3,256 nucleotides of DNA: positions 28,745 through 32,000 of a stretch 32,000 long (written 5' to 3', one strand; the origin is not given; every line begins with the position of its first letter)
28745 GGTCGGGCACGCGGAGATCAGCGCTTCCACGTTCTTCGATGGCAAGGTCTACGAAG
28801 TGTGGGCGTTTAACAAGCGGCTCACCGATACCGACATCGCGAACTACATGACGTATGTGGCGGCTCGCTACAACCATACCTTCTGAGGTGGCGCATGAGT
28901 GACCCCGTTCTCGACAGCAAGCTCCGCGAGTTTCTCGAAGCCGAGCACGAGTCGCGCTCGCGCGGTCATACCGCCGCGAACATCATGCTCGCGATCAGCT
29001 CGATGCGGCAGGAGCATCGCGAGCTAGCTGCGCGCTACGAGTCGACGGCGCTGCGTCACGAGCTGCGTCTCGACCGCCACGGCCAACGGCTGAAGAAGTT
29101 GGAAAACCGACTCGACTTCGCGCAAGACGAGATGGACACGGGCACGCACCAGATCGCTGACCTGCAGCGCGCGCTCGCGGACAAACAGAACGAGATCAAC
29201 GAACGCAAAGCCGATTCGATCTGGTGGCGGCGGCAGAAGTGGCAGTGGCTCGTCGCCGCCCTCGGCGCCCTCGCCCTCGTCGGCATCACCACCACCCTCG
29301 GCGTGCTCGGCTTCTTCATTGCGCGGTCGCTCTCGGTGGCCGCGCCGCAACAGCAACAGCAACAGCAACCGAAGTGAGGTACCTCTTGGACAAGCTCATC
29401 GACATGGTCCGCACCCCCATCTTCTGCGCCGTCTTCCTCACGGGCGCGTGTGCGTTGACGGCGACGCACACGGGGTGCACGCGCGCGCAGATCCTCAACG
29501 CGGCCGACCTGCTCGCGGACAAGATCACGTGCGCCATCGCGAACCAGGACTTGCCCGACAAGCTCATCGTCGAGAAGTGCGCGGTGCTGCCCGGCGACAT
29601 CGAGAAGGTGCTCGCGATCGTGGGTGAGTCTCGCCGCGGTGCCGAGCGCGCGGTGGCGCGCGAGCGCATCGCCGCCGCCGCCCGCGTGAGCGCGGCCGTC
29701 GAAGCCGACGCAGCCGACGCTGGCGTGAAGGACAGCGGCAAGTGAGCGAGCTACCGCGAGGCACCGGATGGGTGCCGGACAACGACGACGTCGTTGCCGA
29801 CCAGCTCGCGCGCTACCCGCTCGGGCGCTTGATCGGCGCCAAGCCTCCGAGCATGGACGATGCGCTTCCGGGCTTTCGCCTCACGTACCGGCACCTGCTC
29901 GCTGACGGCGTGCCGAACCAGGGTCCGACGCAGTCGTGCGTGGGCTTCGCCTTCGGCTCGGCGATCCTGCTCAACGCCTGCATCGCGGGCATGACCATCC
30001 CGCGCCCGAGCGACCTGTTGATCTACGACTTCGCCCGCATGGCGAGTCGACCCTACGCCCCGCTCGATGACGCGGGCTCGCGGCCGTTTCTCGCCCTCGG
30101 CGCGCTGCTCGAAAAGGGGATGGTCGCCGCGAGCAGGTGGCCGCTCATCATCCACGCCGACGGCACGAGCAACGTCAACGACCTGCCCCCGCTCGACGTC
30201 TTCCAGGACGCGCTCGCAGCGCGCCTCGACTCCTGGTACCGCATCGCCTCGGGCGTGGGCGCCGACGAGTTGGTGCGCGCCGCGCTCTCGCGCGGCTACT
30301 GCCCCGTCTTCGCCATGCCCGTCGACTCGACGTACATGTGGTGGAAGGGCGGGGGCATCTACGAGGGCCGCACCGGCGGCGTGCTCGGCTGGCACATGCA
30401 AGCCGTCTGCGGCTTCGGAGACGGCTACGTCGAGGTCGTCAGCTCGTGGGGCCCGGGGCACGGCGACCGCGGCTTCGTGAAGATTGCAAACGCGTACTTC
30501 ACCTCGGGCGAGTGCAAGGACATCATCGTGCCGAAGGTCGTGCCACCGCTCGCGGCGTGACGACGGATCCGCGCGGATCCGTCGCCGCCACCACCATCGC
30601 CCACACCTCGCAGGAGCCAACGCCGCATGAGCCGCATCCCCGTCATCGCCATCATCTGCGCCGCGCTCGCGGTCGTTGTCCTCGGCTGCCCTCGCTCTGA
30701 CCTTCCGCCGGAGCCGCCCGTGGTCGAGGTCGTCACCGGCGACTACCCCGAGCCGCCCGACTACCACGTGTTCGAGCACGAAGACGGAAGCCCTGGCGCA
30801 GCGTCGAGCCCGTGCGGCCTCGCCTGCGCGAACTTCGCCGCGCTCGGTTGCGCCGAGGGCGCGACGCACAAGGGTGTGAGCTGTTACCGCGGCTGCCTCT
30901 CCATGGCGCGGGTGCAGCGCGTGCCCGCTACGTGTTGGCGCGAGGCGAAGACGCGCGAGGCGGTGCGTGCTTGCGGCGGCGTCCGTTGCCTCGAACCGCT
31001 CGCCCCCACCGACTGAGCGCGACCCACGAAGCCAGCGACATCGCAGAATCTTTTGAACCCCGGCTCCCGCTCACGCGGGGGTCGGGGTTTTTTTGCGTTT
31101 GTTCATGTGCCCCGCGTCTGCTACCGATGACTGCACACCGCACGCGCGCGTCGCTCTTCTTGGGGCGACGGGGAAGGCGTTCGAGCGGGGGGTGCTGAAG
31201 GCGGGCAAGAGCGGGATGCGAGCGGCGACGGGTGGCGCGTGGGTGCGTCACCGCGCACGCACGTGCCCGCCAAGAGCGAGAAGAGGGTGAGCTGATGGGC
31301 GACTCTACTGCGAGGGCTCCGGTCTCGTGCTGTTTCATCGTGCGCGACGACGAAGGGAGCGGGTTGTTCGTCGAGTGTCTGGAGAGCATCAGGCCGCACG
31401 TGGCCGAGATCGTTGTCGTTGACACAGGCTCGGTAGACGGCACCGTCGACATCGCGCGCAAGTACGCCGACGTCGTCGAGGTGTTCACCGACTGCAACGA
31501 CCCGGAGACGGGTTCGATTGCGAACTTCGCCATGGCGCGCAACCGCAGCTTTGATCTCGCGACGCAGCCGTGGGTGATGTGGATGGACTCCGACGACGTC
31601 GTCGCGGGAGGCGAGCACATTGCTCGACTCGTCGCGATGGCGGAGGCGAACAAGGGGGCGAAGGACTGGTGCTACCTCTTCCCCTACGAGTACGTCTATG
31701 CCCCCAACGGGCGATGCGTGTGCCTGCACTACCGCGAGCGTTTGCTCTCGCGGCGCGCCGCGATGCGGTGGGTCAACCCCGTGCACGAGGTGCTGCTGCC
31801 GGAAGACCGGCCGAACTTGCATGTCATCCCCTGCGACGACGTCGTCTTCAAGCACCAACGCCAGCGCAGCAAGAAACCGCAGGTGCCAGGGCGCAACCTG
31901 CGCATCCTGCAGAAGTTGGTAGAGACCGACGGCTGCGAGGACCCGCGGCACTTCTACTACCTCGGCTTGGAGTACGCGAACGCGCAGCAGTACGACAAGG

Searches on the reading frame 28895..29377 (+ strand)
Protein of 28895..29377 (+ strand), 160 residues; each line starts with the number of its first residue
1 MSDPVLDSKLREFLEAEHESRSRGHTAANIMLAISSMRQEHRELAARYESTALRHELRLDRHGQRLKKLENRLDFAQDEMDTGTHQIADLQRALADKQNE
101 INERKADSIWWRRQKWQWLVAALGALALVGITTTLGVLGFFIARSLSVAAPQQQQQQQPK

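Call 67: search_protein_families(library=pfam, proteins=[window:28895-29377:+], max_evalue=0.01)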
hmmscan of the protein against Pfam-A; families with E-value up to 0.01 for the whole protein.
window:28895-29377:+ (160 aa): 1 family
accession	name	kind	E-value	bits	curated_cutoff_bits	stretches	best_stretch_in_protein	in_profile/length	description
PF10779.14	XhlA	-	0.00055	20.5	34.7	1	54-91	8-45/67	Haemolysin XhlA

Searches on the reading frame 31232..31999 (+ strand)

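Call 67: search_protein_families(library=pfam, proteins=[window:31232-31999:+], max_evalue=0.01)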
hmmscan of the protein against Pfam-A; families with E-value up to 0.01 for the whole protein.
window:31232-31999:+ (256 aa): 3 families
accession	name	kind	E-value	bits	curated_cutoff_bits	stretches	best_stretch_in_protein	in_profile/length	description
PF00535.33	Glycos_transf_2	-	1.5e-13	51.4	23.3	1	48-141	15-107/168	Glycosyl transferase family 2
PF13641.12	Glyco_tranf_2_3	-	0.005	17.3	27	1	58-137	31-111/230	Glycosyltransferase like family 2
PF13704.12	Glyco_tranf_2_4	-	0.0063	17.4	27.5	0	56-124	18-84/98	Glycosyl transferase family 2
